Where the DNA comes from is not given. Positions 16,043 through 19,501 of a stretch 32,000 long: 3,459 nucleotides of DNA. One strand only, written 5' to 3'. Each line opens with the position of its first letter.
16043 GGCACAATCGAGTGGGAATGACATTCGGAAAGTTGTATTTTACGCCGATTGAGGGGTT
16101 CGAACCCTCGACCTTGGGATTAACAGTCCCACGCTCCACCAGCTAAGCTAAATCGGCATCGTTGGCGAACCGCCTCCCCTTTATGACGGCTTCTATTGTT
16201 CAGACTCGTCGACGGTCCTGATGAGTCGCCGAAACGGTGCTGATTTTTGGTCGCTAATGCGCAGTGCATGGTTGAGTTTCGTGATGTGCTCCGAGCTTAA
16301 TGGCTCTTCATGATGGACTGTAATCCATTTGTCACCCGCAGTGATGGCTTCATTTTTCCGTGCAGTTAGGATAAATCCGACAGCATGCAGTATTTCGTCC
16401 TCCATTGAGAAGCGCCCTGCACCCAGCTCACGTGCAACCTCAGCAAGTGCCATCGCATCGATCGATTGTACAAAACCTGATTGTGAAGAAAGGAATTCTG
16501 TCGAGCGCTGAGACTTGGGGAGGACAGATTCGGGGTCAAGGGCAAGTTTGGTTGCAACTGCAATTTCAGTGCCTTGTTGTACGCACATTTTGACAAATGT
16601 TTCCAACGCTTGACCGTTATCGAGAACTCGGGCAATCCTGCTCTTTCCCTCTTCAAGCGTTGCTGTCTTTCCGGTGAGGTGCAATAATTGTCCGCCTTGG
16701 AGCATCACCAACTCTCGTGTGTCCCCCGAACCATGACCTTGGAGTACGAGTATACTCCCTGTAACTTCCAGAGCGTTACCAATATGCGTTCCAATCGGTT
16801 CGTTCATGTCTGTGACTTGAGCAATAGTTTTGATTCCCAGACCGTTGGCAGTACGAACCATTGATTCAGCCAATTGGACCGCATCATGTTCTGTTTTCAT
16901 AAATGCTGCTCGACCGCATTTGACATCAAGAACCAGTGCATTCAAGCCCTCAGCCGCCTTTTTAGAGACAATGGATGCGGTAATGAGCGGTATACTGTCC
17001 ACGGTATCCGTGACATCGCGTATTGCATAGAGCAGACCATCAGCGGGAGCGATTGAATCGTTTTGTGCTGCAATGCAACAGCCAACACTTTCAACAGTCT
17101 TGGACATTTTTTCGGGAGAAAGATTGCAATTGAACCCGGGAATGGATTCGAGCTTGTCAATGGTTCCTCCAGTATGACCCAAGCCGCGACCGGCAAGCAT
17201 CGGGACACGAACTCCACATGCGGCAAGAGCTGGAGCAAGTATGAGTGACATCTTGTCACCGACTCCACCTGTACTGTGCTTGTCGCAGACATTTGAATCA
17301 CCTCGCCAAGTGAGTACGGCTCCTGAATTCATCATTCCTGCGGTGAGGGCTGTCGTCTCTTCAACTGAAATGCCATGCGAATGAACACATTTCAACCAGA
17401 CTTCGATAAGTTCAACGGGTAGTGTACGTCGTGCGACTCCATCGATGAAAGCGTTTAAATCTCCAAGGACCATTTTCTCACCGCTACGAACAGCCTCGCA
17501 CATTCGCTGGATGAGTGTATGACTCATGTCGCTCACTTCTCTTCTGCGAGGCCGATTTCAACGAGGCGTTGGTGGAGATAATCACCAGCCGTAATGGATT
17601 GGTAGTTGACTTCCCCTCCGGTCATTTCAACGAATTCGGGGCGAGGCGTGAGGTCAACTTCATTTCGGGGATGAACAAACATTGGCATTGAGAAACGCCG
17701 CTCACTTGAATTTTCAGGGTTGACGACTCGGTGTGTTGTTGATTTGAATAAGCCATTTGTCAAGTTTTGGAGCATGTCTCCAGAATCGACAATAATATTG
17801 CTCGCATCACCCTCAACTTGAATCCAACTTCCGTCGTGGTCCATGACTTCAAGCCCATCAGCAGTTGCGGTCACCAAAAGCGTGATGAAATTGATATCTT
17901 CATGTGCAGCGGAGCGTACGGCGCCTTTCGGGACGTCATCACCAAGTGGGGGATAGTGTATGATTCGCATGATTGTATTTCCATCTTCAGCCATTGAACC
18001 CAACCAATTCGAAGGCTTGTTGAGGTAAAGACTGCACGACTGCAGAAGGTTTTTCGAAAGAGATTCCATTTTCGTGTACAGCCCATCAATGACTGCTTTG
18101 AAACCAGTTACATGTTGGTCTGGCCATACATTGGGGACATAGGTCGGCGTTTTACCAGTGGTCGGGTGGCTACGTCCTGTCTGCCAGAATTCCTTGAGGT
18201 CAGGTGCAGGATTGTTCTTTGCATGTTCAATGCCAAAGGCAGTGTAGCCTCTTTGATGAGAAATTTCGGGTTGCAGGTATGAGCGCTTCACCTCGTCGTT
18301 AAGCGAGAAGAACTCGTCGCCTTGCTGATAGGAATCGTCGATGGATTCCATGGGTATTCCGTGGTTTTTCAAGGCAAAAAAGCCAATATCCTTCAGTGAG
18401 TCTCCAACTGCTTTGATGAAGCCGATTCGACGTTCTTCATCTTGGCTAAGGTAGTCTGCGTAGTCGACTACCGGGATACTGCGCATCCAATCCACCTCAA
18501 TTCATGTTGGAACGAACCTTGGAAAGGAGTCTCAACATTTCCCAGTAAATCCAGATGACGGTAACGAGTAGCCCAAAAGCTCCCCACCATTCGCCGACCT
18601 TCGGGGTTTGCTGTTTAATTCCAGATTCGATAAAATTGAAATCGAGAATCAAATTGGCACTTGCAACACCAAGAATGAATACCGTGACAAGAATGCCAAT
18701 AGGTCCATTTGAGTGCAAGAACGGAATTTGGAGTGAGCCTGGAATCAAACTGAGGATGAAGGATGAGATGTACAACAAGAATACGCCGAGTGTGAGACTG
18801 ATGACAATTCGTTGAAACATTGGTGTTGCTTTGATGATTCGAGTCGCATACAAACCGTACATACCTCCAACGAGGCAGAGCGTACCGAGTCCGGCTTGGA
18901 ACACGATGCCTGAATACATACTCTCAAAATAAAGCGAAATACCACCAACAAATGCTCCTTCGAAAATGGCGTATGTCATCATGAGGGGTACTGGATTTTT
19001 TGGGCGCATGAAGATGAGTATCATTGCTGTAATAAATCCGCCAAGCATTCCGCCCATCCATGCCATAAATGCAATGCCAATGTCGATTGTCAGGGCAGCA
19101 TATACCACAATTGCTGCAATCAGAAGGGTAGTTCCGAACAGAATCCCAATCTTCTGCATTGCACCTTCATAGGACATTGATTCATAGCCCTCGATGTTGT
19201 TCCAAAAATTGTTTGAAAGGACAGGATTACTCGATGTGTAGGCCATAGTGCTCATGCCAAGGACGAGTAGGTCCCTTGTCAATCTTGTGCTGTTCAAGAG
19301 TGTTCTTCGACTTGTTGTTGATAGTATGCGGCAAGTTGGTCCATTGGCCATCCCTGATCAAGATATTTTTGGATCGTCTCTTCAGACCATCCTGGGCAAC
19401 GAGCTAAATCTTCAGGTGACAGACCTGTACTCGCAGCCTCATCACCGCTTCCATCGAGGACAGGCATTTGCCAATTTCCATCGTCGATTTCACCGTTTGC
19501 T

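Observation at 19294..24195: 1633-aa surface-anchored protein combining six lamin-tail domains with a dual-HKD PLD-fold catalytic domain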

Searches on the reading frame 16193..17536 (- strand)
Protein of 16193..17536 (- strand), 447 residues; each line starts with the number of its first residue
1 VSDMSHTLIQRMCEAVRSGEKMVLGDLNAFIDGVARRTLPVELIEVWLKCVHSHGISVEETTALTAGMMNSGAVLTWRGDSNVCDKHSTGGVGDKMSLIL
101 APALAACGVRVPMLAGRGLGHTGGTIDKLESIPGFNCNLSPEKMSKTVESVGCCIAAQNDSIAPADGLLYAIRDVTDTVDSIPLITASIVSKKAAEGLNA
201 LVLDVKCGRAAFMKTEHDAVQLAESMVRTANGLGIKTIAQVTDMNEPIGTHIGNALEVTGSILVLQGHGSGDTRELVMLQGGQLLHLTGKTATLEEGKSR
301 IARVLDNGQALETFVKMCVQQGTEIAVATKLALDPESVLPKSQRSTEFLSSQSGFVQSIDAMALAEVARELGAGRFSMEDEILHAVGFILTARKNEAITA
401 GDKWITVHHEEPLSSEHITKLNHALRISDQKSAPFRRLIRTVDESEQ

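Call 8: search_protein_families(library=pfam, proteins=[window:16193-17536:-], max_evalue=0.001)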
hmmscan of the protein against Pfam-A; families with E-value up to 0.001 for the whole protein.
window:16193-17536:- (447 aa): 2 families
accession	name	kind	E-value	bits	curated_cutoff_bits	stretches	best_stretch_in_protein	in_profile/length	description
PF00591.27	Glycos_transf_3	-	3.3e-46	158.4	27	1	82-311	3-253/253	Glycosyl transferase family, a/b domain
PF07831.19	PYNP_C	-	2.6e-14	53.1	27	1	355-428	1-75/75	Pyrimidine nucleoside phosphorylase C-terminal domain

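Call 51: search_protein_families(library=ncbifam, proteins=[window:16193-17536:-], max_evalue=0.00001)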
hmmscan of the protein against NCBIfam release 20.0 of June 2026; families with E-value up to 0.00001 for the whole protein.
window:16193-17536:- (447 aa): 9 families
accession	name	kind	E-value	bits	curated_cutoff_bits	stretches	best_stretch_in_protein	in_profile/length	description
NF004490.0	PRK05820.1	equivalog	3.1e-132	441.3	269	1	8-442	4-437/439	thymidine phosphorylase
TIGR02644.1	Y_phosphoryl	subfamily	4.1e-129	431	409.05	1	14-422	6-410/417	pyrimidine-nucleoside phosphorylase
TIGR02643.1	T_phosphoryl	equivalog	2.7e-109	366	570.7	1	9-436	3-431/437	thymidine phosphorylase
NF004747.0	PRK06078.1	equivalog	4.1e-108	361.7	559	1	15-441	9-430/434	pyrimidine-nucleoside phosphorylase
NF003338.0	PRK04350.1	subfamily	8.2e-60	202.6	434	1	18-420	101-484/502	thymidine phosphorylase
TIGR02645.1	ARCH_P_rylase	hypoth_equivalog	7e-56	189.7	434.6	1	18-413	95-474/493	putative thymidine phosphorylase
TIGR03327.1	AMP_phos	equivalog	1.1e-52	179.2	535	1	18-412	96-474/500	AMP phosphorylase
TIGR01245.1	trpD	equivalog_domain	1.8e-10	40.6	199.05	0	19-154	7-144/330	anthranilate phosphoribosyltransferase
NF011201.0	PRK14607.1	equivalog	2.3e-09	36.5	670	0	241-319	450-526/534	bifunctional anthranilate synthase component II/anthranilate phosphoribosyltransferase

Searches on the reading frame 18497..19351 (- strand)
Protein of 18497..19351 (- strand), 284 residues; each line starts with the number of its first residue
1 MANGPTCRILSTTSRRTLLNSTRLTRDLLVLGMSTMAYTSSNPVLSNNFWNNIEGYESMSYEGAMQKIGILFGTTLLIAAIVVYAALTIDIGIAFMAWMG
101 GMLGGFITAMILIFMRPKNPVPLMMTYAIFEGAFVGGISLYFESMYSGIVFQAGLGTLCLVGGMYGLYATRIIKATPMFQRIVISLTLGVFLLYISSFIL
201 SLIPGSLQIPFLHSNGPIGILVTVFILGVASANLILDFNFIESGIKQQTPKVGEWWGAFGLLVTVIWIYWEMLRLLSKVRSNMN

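Call 8: search_protein_families(library=pfam, proteins=[window:18497-19351:-], max_evalue=0.001)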
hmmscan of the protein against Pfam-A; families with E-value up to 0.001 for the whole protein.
window:18497-19351:- (284 aa): 2 families
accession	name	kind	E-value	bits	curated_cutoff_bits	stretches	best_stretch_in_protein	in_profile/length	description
PF12811.12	BaxI_1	-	2.1e-63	214.5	26.2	1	42-280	1-232/233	Bax inhibitor 1 like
PF01027.25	Bax1-I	-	1.8e-08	34.8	34.1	1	68-276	7-207/207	Inhibitor of apoptosis-promoting Bax1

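Call 51: search_protein_families(library=ncbifam, proteins=[window:18497-19351:-], max_evalue=0.00001)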
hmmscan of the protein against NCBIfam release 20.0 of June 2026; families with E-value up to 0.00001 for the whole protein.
window:18497-19351:- (284 aa): 0 families
